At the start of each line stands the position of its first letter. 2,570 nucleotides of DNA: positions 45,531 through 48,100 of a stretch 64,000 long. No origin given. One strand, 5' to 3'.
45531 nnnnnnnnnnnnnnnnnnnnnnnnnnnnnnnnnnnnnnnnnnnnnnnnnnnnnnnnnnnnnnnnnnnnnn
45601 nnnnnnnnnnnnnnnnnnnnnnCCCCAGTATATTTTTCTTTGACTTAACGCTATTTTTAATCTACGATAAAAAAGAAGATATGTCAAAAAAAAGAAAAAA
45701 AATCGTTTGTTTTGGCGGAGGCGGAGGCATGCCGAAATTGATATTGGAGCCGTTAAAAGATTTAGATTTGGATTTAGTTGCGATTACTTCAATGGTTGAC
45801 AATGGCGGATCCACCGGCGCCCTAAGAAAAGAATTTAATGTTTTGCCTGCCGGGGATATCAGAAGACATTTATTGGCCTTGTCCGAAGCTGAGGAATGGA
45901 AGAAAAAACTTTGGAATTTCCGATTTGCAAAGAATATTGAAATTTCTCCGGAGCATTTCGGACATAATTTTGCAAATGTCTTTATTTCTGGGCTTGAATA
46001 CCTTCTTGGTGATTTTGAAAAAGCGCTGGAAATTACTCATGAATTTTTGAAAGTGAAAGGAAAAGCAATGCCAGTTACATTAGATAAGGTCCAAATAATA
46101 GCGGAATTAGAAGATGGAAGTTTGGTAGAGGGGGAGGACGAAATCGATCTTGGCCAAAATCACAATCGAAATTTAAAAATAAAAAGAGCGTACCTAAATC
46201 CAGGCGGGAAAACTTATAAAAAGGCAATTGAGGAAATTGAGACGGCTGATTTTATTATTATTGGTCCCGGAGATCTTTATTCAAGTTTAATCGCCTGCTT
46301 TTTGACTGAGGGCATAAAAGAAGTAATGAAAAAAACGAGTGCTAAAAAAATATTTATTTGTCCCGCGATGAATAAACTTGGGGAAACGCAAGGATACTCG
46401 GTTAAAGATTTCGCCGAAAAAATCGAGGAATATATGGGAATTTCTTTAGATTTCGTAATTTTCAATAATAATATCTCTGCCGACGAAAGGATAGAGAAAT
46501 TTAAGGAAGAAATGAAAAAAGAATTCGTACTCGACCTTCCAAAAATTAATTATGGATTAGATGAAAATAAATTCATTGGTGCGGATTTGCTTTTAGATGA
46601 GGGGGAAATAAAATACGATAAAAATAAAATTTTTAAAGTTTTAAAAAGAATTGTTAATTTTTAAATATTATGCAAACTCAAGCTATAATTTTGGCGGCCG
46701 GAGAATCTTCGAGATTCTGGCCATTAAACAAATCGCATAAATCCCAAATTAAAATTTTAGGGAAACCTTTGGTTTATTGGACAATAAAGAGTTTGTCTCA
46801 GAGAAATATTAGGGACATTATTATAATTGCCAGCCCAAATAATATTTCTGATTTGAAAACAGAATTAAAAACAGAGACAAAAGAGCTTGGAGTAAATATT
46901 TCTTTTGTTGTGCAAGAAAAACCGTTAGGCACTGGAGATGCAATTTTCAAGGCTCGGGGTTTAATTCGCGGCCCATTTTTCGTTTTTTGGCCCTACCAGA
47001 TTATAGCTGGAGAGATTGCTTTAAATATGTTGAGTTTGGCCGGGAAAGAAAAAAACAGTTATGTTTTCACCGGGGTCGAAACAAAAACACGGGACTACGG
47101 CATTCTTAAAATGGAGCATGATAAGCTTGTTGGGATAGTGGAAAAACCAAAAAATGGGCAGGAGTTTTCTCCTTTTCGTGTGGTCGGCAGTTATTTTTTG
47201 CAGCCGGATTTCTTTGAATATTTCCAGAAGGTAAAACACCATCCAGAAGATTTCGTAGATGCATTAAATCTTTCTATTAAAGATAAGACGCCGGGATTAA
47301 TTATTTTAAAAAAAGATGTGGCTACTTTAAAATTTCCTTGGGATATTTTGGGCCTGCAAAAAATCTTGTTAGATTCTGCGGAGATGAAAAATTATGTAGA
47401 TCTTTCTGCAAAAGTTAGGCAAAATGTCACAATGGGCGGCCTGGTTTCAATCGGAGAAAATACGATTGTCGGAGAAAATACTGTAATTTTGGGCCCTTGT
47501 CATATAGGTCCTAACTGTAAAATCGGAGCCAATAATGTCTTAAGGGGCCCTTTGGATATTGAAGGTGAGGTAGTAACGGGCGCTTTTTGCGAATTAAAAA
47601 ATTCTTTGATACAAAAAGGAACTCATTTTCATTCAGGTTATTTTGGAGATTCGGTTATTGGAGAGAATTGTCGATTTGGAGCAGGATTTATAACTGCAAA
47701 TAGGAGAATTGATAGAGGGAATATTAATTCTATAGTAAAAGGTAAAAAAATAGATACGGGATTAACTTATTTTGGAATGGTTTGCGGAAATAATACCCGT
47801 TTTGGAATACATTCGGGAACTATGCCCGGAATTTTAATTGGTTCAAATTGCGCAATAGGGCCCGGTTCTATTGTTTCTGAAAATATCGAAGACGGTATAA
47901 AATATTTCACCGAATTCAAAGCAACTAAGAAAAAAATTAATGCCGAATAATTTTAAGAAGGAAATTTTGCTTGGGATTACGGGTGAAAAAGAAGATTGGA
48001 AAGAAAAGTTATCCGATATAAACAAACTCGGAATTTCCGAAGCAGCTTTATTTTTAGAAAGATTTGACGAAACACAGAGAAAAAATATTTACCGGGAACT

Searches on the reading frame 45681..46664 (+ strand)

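Call 67: search_protein_families(library=ncbifam, proteins=[window:45681-46664:+], max_evalue=0.00001)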
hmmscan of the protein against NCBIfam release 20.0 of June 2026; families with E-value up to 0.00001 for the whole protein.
window:45681-46664:+ (327 aa): 2 families
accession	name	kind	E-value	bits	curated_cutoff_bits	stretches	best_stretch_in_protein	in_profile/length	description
TIGR01826.1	CofD_related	subfamily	4.1e-71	240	196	1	8-325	1-309/310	uridine diphosphate-N-acetylglucosamine-binding protein YvcK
TIGR04357.1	CofD_rel_GAK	hypoth_equivalog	7.7e-25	88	340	2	112-255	154-304/368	GAK system CofD-like protein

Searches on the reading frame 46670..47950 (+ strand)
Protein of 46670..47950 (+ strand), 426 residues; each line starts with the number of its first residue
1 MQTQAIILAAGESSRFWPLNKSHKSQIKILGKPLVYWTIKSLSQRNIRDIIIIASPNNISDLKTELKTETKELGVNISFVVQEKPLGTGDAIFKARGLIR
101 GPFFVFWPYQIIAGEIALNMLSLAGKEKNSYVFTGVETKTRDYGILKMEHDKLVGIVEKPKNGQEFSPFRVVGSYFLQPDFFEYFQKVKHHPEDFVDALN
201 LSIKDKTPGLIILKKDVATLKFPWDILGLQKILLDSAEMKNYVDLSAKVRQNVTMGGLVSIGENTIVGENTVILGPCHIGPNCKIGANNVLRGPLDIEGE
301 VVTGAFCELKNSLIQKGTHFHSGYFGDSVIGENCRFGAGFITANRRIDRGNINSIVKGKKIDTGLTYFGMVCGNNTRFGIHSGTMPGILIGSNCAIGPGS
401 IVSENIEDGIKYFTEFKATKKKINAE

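Call 67: search_protein_families(library=ncbifam, proteins=[window:46670-47950:+], max_evalue=0.00001)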
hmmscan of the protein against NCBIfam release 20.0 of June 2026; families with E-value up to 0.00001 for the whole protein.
window:46670-47950:+ (426 aa): 31 families (the best 25 are shown)
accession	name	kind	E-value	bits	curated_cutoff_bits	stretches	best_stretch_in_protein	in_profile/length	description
TIGR03992.1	Arch_glmU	subfamily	1.9e-78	264.1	292.1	1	4-402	2-393/393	bifunctional sugar-1-phosphate nucleotidylyltransferase/acetyltransferase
NF041173.1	Sug_nt_acttase_Thmprot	equivalog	1.3e-62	212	600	1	4-412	2-403/405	bifunctional sugar-1-phosphate nucleotidylyltransferase/acetyltransferase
TIGR01208.1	rmlA_long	equivalog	3.5e-35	121.5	320.25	1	5-336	2-331/353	glucose-1-phosphate thymidylyltransferase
NF010933.0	PRK14353.1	equivalog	4.1e-27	94.9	505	2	247-410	275-421/453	bifunctional UDP-N-acetylglucosamine diphosphorylase/glucosamine-1-phosphate N-acetyltransferase GlmU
TIGR01173.1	glmU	equivalog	1.9e-25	89.7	366.85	2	247-410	279-432/452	bifunctional UDP-N-acetylglucosamine diphosphorylase/glucosamine-1-phosphate N-acetyltransferase GlmU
NF010934.1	PRK14354.1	equivalog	2.5e-21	75.7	450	2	260-345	299-383/447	bifunctional UDP-N-acetylglucosamine diphosphorylase/glucosamine-1-phosphate N-acetyltransferase GlmU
TIGR03991.1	alt_bact_glmU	hypoth_equivalog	2.4e-17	63.3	225.3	1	240-406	180-348/394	UDP-N-acetylglucosamine diphosphorylase/glucosamine-1-phosphate N-acetyltransferase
TIGR01207.1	rmlA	equivalog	4.3e-17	62.2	360.65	1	5-192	2-190/286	glucose-1-phosphate thymidylyltransferase RfbA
TIGR01099.1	galU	equivalog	6.8e-17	61.9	326.8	1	4-202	3-234/261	UTP--glucose-1-phosphate uridylyltransferase GalU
NF006986.0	PRK09451.1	equivalog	5.8e-16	58.3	725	1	259-345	301-387/456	bifunctional UDP-N-acetylglucosamine diphosphorylase/glucosamine-1-phosphate N-acetyltransferase GlmU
NF010940.0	PRK14360.1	equivalog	9.2e-16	57.4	602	1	260-410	293-431/452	bifunctional UDP-N-acetylglucosamine diphosphorylase/glucosamine-1-phosphate N-acetyltransferase GlmU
NF010937.0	PRK14357.1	equivalog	3.5e-14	52.5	658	1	297-349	327-380/448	bifunctional UDP-N-acetylglucosamine diphosphorylase/glucosamine-1-phosphate N-acetyltransferase GlmU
NF010936.0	PRK14356.1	equivalog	4.4e-14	52.2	666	1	277-409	322-438/456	bifunctional UDP-N-acetylglucosamine diphosphorylase/glucosamine-1-phosphate N-acetyltransferase GlmU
NF010932.0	PRK14352.1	equivalog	1.1e-13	50.7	611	1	259-345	309-394/488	bifunctional UDP-N-acetylglucosamine diphosphorylase/glucosamine-1-phosphate N-acetyltransferase GlmU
NF010935.0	PRK14355.1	equivalog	5.2e-13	48.4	718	0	3-97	4-90/459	bifunctional UDP-N-acetylglucosamine diphosphorylase/glucosamine-1-phosphate N-acetyltransferase GlmU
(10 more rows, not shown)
